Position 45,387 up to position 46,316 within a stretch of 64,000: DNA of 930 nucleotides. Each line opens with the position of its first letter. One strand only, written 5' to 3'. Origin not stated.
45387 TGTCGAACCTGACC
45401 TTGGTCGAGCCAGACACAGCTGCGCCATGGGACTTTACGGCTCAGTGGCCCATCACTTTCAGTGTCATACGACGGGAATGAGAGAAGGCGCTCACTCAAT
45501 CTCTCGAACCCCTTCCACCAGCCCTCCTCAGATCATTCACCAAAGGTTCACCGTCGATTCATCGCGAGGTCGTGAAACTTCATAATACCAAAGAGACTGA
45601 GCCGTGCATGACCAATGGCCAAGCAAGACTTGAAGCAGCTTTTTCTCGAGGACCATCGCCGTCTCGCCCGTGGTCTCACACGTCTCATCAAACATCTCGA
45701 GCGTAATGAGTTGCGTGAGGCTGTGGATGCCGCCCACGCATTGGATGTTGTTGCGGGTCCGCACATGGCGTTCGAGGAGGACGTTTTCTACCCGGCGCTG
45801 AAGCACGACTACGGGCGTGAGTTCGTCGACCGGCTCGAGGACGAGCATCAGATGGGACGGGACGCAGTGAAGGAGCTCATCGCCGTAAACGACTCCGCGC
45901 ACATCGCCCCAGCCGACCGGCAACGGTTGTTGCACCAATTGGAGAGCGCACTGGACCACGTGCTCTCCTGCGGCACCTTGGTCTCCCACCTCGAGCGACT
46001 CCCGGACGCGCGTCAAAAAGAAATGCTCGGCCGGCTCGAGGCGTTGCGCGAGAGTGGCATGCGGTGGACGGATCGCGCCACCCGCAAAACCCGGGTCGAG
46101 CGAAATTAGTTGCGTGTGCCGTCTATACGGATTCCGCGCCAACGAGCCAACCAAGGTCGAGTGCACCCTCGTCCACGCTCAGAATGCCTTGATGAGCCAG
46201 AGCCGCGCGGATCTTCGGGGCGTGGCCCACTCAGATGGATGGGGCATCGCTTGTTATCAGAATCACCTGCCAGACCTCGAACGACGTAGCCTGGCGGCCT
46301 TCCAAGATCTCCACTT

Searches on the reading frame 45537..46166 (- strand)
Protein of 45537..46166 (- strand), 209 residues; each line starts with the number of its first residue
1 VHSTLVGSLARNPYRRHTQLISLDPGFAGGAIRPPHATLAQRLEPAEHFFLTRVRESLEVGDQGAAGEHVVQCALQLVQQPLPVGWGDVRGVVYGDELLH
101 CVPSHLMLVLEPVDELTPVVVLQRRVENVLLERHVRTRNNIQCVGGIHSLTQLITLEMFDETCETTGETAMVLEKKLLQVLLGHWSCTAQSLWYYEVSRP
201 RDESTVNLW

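Call 11: search_protein_families(library=pfam, proteins=[window:45537-46166:-], max_evalue=0.001)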
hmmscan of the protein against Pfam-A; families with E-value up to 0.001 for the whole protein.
window:45537-46166:- (209 aa): 0 families

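Call 96: search_protein_families(library=pfam, proteins=[window:45537-46166:-], max_evalue=1)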
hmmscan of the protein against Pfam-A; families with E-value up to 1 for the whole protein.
window:45537-46166:- (209 aa): 0 families
